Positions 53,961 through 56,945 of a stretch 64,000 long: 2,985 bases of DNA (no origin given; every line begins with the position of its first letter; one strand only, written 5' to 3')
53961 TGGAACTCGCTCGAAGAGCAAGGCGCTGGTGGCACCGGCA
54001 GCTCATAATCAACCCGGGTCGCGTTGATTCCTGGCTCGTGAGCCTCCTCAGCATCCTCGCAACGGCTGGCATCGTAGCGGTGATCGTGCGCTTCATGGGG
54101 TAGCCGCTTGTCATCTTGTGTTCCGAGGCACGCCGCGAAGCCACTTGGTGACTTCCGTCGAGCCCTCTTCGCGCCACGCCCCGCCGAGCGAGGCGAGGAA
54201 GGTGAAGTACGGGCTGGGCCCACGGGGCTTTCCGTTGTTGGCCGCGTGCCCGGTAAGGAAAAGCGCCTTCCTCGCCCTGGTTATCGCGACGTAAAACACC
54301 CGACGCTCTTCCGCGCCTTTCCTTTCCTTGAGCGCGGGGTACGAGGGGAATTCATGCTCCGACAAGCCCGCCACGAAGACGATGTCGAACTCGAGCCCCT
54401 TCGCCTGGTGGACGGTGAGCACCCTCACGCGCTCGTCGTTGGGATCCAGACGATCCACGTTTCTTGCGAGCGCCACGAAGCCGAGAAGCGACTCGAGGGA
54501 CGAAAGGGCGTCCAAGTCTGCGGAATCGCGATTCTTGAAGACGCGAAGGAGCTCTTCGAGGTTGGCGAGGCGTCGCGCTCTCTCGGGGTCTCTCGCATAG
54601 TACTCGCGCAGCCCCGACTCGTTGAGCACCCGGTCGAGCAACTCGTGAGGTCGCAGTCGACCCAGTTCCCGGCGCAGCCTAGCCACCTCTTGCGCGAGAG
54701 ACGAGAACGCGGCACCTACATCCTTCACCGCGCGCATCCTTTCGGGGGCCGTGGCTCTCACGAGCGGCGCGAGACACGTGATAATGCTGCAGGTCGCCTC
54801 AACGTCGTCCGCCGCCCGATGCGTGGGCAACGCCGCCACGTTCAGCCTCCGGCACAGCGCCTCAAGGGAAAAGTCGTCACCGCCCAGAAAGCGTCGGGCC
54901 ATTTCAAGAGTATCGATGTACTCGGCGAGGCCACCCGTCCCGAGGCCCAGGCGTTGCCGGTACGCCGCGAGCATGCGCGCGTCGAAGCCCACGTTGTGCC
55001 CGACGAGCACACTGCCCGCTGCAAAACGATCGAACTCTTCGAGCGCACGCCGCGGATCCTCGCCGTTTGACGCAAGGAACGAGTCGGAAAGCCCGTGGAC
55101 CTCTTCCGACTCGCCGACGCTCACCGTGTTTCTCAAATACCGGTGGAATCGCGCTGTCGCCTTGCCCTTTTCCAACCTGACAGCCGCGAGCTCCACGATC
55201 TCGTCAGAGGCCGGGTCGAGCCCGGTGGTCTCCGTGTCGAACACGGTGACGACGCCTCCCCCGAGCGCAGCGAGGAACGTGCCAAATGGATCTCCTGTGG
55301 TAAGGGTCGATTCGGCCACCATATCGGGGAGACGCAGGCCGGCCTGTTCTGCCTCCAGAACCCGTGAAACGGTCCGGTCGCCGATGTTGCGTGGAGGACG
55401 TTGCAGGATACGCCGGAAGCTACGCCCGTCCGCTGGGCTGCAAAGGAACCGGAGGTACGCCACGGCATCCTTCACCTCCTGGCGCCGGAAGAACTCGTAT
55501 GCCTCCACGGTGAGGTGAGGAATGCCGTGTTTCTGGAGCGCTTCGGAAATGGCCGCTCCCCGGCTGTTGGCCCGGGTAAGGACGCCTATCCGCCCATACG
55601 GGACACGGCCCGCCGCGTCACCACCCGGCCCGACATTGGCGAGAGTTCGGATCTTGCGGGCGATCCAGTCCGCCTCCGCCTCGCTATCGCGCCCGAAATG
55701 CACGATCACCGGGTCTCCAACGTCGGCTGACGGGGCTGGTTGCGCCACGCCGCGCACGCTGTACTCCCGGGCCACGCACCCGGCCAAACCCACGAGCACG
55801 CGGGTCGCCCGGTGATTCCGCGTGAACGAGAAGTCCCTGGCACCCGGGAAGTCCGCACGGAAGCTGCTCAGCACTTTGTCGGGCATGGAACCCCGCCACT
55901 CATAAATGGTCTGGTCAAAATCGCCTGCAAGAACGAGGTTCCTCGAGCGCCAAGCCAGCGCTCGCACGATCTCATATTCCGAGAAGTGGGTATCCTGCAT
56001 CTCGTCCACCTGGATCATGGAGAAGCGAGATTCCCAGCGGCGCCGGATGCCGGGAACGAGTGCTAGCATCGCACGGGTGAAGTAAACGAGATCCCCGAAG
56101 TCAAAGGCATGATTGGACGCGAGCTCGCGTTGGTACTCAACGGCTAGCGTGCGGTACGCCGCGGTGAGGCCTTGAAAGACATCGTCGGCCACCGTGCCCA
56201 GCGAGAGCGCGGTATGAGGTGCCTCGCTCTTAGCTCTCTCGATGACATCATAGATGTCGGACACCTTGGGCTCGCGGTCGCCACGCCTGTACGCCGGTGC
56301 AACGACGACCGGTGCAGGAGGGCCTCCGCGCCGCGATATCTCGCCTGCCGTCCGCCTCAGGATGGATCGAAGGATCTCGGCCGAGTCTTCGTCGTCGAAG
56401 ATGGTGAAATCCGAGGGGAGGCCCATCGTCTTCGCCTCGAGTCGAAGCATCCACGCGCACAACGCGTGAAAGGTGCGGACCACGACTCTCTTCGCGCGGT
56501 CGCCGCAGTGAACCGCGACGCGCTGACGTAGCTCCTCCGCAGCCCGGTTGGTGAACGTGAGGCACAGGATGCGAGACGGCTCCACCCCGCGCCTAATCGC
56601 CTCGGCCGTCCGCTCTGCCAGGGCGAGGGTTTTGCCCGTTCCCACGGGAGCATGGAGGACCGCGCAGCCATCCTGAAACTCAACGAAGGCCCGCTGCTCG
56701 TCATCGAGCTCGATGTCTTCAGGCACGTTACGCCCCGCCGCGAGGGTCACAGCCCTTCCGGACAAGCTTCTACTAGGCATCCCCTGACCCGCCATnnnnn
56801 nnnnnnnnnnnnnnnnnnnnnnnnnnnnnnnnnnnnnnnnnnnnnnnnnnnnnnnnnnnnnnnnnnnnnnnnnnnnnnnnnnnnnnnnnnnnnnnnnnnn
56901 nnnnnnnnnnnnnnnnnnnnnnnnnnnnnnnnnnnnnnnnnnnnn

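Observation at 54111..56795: UvrD/PcrA-type helicase with a DEDDh 3'-5' exonuclease domain inserted into the 2B region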

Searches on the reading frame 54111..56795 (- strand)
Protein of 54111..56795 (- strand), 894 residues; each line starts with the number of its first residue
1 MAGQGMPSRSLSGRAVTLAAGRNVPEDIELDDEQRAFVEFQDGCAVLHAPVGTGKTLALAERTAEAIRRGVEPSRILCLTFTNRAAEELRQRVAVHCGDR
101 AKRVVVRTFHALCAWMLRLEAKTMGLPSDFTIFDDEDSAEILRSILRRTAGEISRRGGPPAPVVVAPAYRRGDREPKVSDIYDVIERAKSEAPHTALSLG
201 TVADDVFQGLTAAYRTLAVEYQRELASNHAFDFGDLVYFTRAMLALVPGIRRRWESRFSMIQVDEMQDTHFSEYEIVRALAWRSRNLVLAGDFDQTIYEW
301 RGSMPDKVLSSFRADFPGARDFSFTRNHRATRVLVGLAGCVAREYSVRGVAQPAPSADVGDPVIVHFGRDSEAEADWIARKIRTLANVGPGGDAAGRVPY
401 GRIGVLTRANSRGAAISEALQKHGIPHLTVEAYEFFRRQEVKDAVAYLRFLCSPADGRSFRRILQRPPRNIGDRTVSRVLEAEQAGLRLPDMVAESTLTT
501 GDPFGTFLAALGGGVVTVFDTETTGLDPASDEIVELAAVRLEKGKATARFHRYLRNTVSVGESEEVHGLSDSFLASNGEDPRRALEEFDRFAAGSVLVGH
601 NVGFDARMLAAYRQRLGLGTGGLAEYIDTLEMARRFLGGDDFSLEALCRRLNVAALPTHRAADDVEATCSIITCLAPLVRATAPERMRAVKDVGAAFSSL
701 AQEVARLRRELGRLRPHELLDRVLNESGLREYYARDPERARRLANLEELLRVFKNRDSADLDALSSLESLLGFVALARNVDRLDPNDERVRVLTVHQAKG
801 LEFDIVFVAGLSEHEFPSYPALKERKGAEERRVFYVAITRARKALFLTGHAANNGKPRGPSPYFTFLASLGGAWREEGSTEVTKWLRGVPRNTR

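Call 3: search_protein_families(library=pfam, proteins=[window:54111-56795:-], max_evalue=0.01)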
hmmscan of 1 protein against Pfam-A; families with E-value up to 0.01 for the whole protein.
window:54111-56795:- (894 aa): 11 families
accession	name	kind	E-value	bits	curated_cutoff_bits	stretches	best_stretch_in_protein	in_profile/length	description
PF13361.12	UvrD_C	-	1.2e-77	262.1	25.6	1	323-849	2-347/350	UvrD-like helicase C-terminal domain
PF00580.27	UvrD-helicase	-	1.1e-54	186.5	23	1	30-314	1-268/271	UvrD/REP helicase N-terminal domain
PF00929.31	RNase_T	-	4.7e-25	89.5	24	1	518-671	2-163/164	Exonuclease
PF13245.12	AAA_19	-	2.4e-17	63.8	25.1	1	39-299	8-132/134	AAA domain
PF13538.12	UvrD_C_2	-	1.7e-11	44.3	27.4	1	790-847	2-51/52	UvrD-like helicase C-terminal domain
PF13604.12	AAA_30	-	1.1e-06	29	27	1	30-124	2-91/191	AAA domain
PF13087.12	AAA_12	-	0.00016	21.7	27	1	777-851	126-194/195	AAA domain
PF01443.25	Viral_helicase1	-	0.0004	20.7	21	1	787-846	174-225/228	Viral superfamily 1 RNA helicase core domain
PF21762.3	DEDDh_C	-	0.00058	20.5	27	1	593-670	106-183/188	DNA polymerase III subunit epsilon-like, C-terminal domain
PF13401.12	AAA_22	-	0.0015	19.2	27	0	40-103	3-64/130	AAA domain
PF13086.12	AAA_11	-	0.0022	18.2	27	0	41-111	16-92/257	AAA domain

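Call 4: search_protein_families(library=ncbifam, proteins=[window:54111-56795:-], max_evalue=0.01)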
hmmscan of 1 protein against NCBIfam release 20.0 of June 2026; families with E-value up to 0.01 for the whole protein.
window:54111-56795:- (894 aa): 43 families (the best 25 are shown)
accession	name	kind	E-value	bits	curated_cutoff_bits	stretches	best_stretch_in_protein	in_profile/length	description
TIGR01073.1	pcrA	equivalog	2.3e-112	376.7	911.2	2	30-486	5-431/725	DNA helicase PcrA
TIGR01075.1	uvrD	equivalog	1.8e-88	297.6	1144.45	3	211-484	162-427/715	DNA helicase II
NF008743.0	PRK11773.1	equivalog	3.5e-87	293.4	965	3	212-482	168-429/720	DNA helicase II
TIGR01074.1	rep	equivalog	1.2e-85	288.2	951.45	3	216-480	165-421/668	DNA helicase Rep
NF008172.0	PRK10919.1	equivalog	1.5e-60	205.2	1168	3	220-480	170-422/673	DNA helicase Rep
TIGR02785.1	addA_Gpos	equivalog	1.9e-36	125.4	707.65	5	32-96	4-68/1234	helicase-exonuclease AddAB subunit AddA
TIGR00609.1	recB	equivalog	8.2e-33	113.6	696.05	4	723-848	657-811/1175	exodeoxyribonuclease V subunit beta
TIGR02784.1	addA_alphas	equivalog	7e-30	104.1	860.75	4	46-95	14-63/1138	double-strand break repair helicase AddA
NF001688.0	PRK00448.1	equivalog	1.3e-27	95.8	873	1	517-682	426-591/1445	PolC-type DNA polymerase III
NF005906.0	PRK07883.1-4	equivalog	4.2e-27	94.7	495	1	517-734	9-221/563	DEDD exonuclease domain-containing protein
TIGR01405.1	polC_Gram_pos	equivalog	4.1e-26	91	1043.45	1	517-677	192-352/1211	DNA polymerase III subunit alpha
TIGR01406.1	dnaQ_proteo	equivalog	2.3e-23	83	222.7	1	518-654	4-145/231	DNA polymerase III subunit epsilon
NF005907.0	PRK07883.1-5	equivalog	6.7e-23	80.9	454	1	516-712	30-224/584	DEDD exonuclease domain-containing protein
NF004316.1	PRK05711.1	equivalog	7e-23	81.5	196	1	518-654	5-146/234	DNA polymerase III subunit epsilon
NF010485.0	PRK13909.1-2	equivalog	7.3e-22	77.4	650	2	47-94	8-55/909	RecB-like helicase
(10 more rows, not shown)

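Call 5: find_homologous_proteins(query=window:54111-56795:-, max_evalue=1e-10)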
Query window:54111-56795:- (894 aa): 896 proteins with E <= 1e-10 among 8000 candidates; the best 120 are listed.
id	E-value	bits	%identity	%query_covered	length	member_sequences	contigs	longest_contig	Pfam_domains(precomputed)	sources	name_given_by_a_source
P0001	0.0e+0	1994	100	100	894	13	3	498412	PF13538.13,PF00929.32,PF13604.13,PF13361.13,PF13245.13,PF00580.28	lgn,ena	-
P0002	0.0e+0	1691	86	100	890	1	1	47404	PF13538.13,PF00929.32,PF13086.13,PF13604.13,PF13361.13,PF13245.13,PF00580.28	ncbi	ncbi:MAG: 3'-5' exonuclease [Betaproteobacteria bacterium]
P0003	0.0e+0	1483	76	100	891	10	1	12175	PF13538.13,PF00929.32,PF13604.13,PF13361.13,PF13245.13,PF00580.28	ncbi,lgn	ncbi:MAG: 3'-5' exonuclease [Bacillota bacterium]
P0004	0.0e+0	1359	73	96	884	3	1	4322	PF13538.13,PF00929.32,PF13086.13,PF13604.13,PF13361.13,PF13245.13,PF00580.28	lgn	-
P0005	0.0e+0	1353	71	100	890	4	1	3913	PF13538.13,PF00929.32,PF13361.13,PF13245.13,PF00580.28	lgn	-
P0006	0.0e+0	1345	70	99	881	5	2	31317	PF13538.13,PF00929.32,PF13086.13,PF13604.13,PF13361.13,PF13245.13,PF00580.28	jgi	-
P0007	0.0e+0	1275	69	96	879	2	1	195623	PF13538.13,PF00929.32,PF13086.13,PF13604.13,PF13361.13,PF13245.13,PF00580.28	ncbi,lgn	ncbi:MAG: 3'-5' exonuclease [Bacteroidota bacterium]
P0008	0.0e+0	1174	63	100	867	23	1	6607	PF13538.13,PF00929.32,PF01612.27,PF13604.13,PF13361.13,PF13245.13,PF00580.28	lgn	-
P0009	0.0e+0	1168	64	96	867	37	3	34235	PF13538.13,PF00929.32,PF01612.27,PF13604.13,PF13361.13,PF13245.13,PF00580.28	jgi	jgi:DNA helicase-2/ATP-dependent DNA helicase PcrA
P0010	0.0e+0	1164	65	97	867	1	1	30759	PF13538.13,PF00929.32,PF13604.13,PF13361.13,PF13245.13,PF00580.28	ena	-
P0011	0.0e+0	1110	61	97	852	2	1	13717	PF13538.13,PF00929.32,PF13086.13,PF13361.13,PF13245.13,PF00580.28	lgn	-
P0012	0.0e+0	1107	60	98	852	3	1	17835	PF13538.13,PF00929.32,PF13086.13,PF01443.25,PF13604.13,PF13361.13,PF13245.13,PF00580.28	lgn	-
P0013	0.0e+0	1037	57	97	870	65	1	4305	PF13538.13,PF00929.32,PF13604.13,PF13361.13,PF13245.13,PF00580.28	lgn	-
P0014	0.0e+0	1019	55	99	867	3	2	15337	PF13538.13,PF00929.32,PF13086.13,PF01612.27,PF13604.13,PF13361.13,PF13245.13,PF13401.13,PF00580.28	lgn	-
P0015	0.0e+0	1015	57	96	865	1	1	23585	PF13538.13,PF00929.32,PF13086.13,PF13604.13,PF13361.13,PF13245.13,PF00580.28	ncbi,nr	ncbi:MAG: 3'-5' exonuclease [Clostridia bacterium]|nr:3'-5' exonuclease [Clostridia bacterium]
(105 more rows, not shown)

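Call 6: search_protein_families(library=padloc, proteins=[window:54111-56795:-], max_evalue=0.001)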
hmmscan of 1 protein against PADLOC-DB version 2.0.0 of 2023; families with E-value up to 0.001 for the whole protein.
window:54111-56795:- (894 aa): 52 families (the best 25 are shown)
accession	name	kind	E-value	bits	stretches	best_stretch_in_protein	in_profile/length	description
PDLC03802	RTasHel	-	5.3e-172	572.1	2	181-849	121-651/675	DRT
PDLC00132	GajB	-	1.9e-80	269.3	2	28-465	2-418/625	UrvD helicase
PDLC00114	GajB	-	2.8e-72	242.2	3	29-150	7-130/635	UrvD helicase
PDLC00117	GajB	-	4.3e-60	201.8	3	212-536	173-487/604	UrvD helicase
PDLC00121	GajB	-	2.3e-48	163.1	3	203-428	149-361/565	UrvD helicase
PDLC00103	GajB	-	9.4e-45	151.6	2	27-464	14-413/612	UrvD helicase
PDLC00127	GajB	-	6.9e-40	135.1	3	212-335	156-282/594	UrvD helicase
PDLC00107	GajB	-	1.7e-39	133.9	3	214-386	172-340/587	UrvD helicase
PDLC01247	DEDDh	-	2.8e-35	120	1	518-671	2-137/139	"CAS-I,CAS-II,CAS-III,CAS-IV,CAS-V,CAS-VI; associated"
PDLC00130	GajB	-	3.3e-34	116.1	3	216-338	164-286/589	UrvD helicase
PDLC00123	GajB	-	7.8e-32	108.6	3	785-848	437-506/540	UrvD helicase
PDLC00119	GajB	-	7.8e-31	105.6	2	52-344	25-302/565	UrvD helicase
PDLC00116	GajB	-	9.3e-31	105.1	3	26-114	9-98/557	UrvD helicase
PDLC00144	GajB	-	1.6e-30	104.3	3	776-850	455-521/559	UrvD helicase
PDLC00112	GajB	-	7.4e-29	98.8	3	212-338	163-291/581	UrvD helicase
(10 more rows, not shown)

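Call 7: search_solved_structures(query=window:54111-56795:-, max_evalue=0.00001)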
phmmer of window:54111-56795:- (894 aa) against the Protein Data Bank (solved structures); distinct sequences matched with E-value up to 0.00001: 29.
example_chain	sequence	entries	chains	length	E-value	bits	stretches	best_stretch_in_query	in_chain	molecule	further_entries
1pjr_A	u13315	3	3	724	1.1e-75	258.6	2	30-481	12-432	PCRA | ATP-DEPENDENT HELICASE PCRA | HELICASE PCRA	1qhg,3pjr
9dci_A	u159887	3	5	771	8.6e-72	245.7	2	30-497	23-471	ATP-dependent DNA helicase UvrD1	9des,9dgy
4c2u_A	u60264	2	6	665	4.4e-70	240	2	34-481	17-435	DNA HELICASE II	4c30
4c2t_A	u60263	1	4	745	7.5e-70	239.3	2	34-481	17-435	DNA HELICASE II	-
3lfu_A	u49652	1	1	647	3.9e-69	236.9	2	30-481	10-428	DNA helicase II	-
2is1_A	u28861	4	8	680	6.2e-69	236.2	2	30-481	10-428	DNA helicase II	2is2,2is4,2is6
2pjr_A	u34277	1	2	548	2.8e-61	210.9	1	30-481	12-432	PROTEIN (HELICASE PCRA)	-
1uaa_A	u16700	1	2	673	7.5e-57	196.3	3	221-480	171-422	PROTEIN (ATP-DEPENDENT DNA HELICASE REP.)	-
1qhh_B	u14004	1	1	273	4.3e-40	140.8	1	219-480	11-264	PROTEIN (PCRA (SUBUNIT))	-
6ppu_B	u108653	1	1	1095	1.5e-32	115.9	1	31-478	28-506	UvrD/REP helicase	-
6ppr_B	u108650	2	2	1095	1.5e-32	115.9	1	31-478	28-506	UvrD/REP helicase | DNA 3'-5' helicase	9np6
7sjr_B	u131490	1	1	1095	1.3e-30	109.4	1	31-478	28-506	DNA helicase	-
6ppj_B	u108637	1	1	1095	1.4e-29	106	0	820-868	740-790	UvrD/REP helicase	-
2p1j_A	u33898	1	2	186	5.6e-22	80.9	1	511-675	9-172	DNA polymerase III polC-type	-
1qhh_A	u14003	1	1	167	1.4e-17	66.3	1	30-148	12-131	PROTEIN (PCRA (SUBUNIT))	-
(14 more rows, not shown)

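Call 17: find_encoding_contigs(protein=P0001, flank=10000, max_places=3)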
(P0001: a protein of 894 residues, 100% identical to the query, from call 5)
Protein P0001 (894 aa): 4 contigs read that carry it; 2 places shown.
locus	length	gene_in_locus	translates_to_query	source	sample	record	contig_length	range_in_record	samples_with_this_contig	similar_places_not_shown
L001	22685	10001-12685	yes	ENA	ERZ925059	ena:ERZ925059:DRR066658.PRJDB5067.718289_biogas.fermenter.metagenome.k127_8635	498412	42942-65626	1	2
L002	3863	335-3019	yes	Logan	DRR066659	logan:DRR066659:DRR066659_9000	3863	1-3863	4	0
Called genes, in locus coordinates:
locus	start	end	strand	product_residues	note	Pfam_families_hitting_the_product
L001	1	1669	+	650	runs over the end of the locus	PF00005:ABC_tran, PF00006:ATP-synt_ab (faint), PF02463:SMC_N (faint), PF13476:AAA_23 (faint), PF13555:AAA_29 (faint), PF13304:AAA_21 (faint), PF13401:AAA_22 (faint), PF00005:ABC_tran, +3 more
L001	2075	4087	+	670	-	PF01055:Glyco_hydro_31_2nd, PF02065:Melibiase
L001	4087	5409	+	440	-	PF00083:Sugar_tr, PF03137:OATP (weak), PF07690:MFS_1, PF05977:MFS_3 (weak), PF07690:MFS_1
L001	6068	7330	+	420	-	PF01547:SBP_bac_1, PF13416:SBP_bac_8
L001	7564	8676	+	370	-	PF00528:BPD_transp_1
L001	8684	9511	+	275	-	PF00528:BPD_transp_1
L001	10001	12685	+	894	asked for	PF00580:UvrD-helicase, PF13245:AAA_19, PF13604:AAA_30 (faint), PF13361:UvrD_C, PF00929:RNase_T, PF13538:UvrD_C_2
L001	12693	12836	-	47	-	-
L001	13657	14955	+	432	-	PF05697:Trigger_N, PF00254:FKBP_C (faint), PF05698:Trigger_C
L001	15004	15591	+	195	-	PF00574:CLP_protease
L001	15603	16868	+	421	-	PF06689:zf-C4_ClpX, PF00493:MCM (faint), PF05496:RuvB_N (faint), PF00004:AAA, PF07724:AAA_2, PF07728:AAA_5 (weak), PF10431:ClpB_D2-small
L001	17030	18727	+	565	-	PF01078:Mg_chelatase, PF05496:RuvB_N (weak), PF13191:AAA_16 (weak), PF00158:Sigma54_activat, PF00004:AAA, PF07728:AAA_5, PF05362:Lon_C, PF13541:ChlI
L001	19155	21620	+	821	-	PF02190:LON_substr_bdg, PF13191:AAA_16 (faint), PF00004:AAA, PF07728:AAA_5, PF22667:Lon_lid, PF05362:Lon_C, PF13541:ChlI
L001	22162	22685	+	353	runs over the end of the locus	PF01113:DapB_N, PF19328:DAP_DH_C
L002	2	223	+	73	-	?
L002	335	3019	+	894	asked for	PF00580:UvrD-helicase, PF13245:AAA_19, PF13604:AAA_30 (faint), PF13361:UvrD_C, PF00929:RNase_T, PF13538:UvrD_C_2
